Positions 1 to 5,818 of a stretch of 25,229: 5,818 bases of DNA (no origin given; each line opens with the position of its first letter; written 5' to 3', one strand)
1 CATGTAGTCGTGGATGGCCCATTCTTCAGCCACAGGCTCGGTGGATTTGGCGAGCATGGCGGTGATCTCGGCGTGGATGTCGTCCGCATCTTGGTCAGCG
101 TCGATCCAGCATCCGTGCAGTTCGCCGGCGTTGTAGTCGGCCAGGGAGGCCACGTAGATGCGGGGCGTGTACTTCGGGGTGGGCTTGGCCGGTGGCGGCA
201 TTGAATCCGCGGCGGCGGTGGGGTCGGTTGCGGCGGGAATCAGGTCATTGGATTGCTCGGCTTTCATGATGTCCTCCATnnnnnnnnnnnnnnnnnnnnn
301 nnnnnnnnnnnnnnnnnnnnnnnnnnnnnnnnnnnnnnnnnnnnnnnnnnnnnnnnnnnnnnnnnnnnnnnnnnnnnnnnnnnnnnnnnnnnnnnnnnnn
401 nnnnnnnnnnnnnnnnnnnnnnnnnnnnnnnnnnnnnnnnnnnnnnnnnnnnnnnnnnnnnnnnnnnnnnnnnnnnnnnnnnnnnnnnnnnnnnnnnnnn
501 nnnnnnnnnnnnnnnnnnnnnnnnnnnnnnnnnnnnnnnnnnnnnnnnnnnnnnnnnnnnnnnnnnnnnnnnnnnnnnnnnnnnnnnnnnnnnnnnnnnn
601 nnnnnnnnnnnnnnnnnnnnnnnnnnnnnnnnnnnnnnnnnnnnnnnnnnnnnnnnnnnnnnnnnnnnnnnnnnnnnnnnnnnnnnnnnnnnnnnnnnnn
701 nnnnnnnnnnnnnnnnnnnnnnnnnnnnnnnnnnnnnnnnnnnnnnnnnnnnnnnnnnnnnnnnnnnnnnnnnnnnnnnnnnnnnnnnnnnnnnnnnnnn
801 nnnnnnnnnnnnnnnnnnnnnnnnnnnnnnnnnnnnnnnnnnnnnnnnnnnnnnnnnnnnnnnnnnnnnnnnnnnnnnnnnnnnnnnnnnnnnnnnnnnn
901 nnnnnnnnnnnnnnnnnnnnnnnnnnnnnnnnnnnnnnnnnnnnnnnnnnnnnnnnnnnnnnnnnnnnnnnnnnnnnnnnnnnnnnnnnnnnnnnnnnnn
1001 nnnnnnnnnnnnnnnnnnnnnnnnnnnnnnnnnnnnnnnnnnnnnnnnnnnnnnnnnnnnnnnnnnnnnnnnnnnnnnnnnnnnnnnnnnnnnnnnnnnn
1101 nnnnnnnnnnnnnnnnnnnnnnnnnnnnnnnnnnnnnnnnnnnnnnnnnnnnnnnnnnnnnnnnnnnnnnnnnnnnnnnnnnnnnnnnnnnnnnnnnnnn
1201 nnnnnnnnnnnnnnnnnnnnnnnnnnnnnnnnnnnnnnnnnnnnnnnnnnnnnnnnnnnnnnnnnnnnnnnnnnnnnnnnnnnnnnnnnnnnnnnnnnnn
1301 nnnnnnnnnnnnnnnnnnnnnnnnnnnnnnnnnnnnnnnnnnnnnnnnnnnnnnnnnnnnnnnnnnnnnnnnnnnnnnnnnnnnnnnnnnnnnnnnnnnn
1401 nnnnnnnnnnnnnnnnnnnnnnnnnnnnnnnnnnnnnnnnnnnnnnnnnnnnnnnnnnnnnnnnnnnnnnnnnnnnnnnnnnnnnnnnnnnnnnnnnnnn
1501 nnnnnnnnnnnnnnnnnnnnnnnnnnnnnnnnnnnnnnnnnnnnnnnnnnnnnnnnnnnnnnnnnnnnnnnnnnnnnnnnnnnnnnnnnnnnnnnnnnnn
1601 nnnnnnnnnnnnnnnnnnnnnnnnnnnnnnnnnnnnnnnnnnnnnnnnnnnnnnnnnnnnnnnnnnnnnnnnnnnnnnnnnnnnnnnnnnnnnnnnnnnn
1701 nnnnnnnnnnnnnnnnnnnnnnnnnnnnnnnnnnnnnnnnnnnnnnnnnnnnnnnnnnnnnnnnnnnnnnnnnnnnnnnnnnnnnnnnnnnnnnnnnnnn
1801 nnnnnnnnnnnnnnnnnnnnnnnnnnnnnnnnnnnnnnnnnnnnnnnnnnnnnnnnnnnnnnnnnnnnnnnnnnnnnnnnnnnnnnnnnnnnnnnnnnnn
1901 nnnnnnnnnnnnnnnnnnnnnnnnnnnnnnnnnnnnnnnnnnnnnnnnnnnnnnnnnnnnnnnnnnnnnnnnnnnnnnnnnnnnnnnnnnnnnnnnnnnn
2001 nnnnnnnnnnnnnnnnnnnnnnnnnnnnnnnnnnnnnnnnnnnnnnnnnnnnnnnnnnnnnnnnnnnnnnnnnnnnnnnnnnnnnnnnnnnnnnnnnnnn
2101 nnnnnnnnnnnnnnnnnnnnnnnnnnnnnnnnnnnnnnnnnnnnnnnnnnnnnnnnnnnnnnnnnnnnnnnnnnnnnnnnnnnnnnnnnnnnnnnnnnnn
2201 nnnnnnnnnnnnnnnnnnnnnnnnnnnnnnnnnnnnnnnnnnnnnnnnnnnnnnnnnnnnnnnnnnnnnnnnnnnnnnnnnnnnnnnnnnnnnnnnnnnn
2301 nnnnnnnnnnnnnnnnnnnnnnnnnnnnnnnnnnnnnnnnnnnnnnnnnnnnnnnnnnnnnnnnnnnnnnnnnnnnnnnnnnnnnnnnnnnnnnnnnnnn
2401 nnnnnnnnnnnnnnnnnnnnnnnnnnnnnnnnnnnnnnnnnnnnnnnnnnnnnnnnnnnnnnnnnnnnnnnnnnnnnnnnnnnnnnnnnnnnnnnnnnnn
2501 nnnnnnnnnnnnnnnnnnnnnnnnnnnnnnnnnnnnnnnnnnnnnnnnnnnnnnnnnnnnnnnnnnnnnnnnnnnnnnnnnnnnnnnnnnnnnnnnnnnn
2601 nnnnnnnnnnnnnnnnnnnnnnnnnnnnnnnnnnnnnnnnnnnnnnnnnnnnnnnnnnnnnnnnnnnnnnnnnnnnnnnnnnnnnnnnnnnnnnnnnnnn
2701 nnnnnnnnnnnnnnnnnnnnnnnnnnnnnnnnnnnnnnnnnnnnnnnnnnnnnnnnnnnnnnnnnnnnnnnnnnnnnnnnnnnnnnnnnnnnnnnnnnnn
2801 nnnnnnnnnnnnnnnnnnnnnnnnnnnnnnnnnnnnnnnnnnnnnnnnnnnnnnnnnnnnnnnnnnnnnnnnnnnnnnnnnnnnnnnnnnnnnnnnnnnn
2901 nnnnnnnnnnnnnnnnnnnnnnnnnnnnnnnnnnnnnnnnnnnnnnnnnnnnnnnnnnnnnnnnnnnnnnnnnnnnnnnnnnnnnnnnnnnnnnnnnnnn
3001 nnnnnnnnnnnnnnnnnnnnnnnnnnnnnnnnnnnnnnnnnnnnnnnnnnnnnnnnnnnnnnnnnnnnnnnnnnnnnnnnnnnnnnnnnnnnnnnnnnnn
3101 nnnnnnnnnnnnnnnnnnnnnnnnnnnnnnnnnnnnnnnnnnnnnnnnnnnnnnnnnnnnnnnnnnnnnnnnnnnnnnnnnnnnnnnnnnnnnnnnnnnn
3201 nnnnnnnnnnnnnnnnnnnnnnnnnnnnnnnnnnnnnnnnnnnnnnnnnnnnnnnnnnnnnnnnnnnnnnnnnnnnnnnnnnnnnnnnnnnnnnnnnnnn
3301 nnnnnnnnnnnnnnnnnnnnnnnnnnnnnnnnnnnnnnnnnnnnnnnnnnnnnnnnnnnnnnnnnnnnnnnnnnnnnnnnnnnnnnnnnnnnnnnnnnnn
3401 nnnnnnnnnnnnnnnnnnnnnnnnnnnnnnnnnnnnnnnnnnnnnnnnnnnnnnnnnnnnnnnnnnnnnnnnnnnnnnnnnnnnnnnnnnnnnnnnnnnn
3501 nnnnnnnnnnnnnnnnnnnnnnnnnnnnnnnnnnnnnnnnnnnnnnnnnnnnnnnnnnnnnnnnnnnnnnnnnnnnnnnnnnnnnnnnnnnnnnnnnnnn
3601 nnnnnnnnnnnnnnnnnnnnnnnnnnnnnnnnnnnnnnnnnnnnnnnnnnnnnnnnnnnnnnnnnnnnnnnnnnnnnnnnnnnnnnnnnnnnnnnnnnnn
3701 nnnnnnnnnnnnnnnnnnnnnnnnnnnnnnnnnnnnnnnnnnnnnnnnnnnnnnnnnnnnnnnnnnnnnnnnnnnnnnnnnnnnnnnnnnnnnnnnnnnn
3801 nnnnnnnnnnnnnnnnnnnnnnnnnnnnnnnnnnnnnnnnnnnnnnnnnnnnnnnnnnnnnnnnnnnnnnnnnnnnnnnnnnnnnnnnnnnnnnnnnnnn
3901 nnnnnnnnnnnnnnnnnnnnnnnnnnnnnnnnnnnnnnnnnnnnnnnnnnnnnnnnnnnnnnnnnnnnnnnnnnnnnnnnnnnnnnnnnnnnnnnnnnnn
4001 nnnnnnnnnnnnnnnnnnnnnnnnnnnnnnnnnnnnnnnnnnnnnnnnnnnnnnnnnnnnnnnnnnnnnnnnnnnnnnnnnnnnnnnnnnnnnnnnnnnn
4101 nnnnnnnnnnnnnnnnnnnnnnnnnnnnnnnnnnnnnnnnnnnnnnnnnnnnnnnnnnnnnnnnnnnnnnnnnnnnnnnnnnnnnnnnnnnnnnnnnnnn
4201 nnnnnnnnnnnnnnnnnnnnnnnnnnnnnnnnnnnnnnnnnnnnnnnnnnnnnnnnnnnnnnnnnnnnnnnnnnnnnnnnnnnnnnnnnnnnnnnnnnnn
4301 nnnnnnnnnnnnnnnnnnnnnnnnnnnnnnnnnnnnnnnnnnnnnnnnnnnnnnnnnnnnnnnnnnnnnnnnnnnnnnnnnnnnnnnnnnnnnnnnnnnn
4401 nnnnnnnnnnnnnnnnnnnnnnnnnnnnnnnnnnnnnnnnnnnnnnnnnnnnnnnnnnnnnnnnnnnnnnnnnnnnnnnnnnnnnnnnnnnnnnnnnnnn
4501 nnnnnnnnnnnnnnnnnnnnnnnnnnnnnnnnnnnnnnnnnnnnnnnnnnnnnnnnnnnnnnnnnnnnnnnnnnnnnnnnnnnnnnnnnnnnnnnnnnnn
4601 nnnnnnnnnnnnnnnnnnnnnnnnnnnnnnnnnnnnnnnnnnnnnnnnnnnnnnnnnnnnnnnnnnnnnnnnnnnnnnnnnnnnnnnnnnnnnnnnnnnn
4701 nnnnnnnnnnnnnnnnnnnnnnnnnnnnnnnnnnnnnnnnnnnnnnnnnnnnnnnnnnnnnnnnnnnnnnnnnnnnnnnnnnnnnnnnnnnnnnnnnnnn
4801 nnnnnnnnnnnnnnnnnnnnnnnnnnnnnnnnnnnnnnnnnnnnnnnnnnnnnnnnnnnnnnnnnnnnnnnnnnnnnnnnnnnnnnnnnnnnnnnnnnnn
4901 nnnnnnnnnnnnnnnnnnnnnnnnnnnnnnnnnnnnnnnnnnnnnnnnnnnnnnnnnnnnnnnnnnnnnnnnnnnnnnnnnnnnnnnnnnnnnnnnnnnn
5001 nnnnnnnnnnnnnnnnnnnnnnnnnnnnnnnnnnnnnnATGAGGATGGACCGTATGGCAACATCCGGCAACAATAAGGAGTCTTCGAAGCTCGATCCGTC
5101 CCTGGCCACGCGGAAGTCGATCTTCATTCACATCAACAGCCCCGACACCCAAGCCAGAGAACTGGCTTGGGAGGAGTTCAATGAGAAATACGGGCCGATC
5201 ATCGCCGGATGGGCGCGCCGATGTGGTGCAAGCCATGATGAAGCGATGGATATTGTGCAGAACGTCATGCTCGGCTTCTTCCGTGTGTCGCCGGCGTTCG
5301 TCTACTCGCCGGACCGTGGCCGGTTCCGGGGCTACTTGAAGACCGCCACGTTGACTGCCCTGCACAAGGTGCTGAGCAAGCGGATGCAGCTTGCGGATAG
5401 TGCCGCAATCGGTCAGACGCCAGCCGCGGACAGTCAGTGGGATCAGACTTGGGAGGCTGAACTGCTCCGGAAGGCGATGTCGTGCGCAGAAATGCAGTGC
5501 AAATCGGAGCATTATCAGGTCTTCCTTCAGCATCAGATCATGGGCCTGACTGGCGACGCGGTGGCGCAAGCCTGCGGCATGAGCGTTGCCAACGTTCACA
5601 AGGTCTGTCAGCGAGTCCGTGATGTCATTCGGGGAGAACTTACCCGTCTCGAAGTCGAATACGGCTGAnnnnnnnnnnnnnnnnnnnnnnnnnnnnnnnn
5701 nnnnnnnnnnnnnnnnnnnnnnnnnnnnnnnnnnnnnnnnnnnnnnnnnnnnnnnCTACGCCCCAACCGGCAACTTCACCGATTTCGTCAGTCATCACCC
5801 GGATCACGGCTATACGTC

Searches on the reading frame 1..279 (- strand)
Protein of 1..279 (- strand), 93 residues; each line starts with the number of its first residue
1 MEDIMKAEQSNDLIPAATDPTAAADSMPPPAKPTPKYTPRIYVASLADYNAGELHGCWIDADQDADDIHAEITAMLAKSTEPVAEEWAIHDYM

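Call 78: search_protein_families(library=pfam, proteins=[window:1-279:-], max_evalue=0.1)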
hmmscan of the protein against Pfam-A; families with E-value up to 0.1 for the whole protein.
window:1-279:- (93 aa): 1 family
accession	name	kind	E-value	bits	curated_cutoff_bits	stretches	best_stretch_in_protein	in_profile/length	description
PF07275.16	ArdA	-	7.3e-15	56.4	27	1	41-92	1-50/155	Antirestriction protein (ArdA)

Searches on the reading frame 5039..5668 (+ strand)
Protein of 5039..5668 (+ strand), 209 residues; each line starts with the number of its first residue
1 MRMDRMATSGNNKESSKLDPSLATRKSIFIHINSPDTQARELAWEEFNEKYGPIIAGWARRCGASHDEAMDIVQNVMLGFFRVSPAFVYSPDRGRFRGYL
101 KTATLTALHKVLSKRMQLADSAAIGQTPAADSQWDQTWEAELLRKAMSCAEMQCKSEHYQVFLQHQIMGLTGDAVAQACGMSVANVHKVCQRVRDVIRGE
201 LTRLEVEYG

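Call 18: search_protein_families(library=pfam, proteins=[window:5039-5668:+], max_evalue=0.001)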
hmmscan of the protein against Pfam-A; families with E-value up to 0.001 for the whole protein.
window:5039-5668:+ (209 aa): 1 family
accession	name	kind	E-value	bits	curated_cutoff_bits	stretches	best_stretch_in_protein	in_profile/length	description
PF04542.20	Sigma70_r2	-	1.8e-06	28.1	24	1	49-104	3-57/71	Sigma-70 region 2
